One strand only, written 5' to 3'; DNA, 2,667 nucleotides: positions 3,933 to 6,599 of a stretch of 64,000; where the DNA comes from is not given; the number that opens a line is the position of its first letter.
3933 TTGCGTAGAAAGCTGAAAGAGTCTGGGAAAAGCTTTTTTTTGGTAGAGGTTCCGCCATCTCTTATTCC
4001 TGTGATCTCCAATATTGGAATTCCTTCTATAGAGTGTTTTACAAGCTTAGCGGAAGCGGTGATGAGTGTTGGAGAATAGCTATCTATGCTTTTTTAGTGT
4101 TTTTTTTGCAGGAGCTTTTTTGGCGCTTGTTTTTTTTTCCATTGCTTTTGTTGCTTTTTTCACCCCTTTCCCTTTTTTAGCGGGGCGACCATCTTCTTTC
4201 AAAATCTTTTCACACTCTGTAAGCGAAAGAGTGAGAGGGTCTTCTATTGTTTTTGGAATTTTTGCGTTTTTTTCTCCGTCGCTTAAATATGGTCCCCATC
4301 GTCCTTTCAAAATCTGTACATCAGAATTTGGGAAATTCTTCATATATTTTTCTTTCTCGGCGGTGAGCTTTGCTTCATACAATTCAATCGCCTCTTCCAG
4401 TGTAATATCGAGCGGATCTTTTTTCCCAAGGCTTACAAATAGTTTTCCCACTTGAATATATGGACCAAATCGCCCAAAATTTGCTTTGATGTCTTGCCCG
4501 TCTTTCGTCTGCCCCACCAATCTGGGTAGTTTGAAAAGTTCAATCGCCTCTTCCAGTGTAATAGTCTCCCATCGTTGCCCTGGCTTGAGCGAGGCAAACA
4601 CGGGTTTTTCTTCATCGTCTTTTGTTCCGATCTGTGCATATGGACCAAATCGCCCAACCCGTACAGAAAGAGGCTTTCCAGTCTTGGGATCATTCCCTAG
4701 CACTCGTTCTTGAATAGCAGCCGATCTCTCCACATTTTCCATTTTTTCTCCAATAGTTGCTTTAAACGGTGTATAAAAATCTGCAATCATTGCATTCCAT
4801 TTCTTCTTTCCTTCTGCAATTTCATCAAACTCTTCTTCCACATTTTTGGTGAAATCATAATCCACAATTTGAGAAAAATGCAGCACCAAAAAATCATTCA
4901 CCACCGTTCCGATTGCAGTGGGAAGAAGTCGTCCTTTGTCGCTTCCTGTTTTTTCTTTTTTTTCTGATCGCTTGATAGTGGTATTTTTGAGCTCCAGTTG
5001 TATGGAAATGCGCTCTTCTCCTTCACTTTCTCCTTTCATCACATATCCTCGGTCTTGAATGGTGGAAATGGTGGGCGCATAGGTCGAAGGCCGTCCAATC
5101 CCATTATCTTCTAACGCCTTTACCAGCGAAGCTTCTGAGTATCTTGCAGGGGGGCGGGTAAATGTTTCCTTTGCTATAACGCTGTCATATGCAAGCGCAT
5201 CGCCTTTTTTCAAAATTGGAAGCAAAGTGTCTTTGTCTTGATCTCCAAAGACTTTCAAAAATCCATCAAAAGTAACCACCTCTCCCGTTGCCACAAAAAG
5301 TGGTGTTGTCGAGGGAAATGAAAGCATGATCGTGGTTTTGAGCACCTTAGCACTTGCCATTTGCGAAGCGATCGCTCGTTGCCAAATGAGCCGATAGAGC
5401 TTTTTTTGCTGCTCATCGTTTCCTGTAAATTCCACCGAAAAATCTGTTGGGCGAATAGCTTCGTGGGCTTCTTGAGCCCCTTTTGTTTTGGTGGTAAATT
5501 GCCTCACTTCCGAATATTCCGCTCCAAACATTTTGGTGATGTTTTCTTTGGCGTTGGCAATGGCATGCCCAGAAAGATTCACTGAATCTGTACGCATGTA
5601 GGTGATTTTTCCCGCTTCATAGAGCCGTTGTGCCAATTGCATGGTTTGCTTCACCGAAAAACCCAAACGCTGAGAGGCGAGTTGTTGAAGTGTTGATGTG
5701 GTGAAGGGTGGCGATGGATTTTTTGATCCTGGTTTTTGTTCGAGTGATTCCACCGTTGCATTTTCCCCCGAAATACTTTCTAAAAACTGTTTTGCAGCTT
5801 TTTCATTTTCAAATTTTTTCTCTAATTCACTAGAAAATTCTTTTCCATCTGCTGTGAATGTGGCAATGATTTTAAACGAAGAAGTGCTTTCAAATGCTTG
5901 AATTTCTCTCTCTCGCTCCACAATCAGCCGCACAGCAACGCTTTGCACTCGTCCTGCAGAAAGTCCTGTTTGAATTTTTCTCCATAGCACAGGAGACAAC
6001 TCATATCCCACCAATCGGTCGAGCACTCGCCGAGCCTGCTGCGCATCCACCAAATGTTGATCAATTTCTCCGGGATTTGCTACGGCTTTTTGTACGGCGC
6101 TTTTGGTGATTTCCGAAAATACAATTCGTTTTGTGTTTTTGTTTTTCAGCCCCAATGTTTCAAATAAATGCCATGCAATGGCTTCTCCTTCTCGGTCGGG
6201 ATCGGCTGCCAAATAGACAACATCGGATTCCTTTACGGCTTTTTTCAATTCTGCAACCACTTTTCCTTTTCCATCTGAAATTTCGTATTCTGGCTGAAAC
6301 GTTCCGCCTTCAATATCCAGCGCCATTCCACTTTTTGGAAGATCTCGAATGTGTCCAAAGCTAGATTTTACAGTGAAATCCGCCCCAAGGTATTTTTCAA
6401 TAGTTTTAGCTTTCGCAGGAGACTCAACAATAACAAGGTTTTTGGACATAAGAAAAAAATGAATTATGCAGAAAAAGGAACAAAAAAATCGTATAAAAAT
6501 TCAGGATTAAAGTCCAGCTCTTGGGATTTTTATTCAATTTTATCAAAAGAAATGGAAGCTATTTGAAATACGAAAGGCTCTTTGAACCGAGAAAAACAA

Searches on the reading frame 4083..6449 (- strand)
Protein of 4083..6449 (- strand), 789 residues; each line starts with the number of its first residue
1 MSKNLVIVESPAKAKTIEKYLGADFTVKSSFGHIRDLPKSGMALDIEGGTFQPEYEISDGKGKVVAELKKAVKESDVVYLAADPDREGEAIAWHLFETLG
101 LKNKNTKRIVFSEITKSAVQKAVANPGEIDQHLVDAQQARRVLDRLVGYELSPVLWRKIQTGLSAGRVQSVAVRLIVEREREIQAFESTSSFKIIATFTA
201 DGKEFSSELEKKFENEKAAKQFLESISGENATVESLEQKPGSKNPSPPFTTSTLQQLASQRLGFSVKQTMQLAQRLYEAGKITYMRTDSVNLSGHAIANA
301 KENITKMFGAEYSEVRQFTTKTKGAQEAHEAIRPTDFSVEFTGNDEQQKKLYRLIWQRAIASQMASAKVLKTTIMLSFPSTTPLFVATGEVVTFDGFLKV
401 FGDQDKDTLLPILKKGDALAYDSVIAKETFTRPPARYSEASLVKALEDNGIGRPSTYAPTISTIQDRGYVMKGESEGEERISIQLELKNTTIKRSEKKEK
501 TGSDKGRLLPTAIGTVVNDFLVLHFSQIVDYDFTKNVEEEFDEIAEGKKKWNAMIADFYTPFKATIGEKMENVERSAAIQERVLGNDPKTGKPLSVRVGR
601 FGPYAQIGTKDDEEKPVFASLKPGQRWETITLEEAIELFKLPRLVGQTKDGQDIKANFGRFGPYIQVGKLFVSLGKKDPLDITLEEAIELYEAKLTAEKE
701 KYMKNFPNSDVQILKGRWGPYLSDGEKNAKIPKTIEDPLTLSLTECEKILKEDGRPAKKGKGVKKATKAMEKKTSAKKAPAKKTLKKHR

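Call 7: search_protein_families(library=pfam, proteins=[window:4083-6449:-], max_evalue=0.01)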
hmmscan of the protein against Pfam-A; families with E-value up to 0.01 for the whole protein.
window:4083-6449:- (789 aa): 4 families
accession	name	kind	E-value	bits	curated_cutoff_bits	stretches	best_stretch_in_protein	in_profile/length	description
PF01131.25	Topoisom_bac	-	2.2e-116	389.7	35.1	2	129-472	2-359/411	DNA topoisomerase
PF13368.11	Toprim_C_rpt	-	7.4e-47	157.5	22.3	3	649-698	3-53/57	Topoisomerase C-terminal repeat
PF01751.28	Toprim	-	7.6e-22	77.7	23.1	1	5-114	2-96/96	Toprim domain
PF13662.12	Toprim_4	-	0.007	17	25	0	5-102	3-76/85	Toprim domain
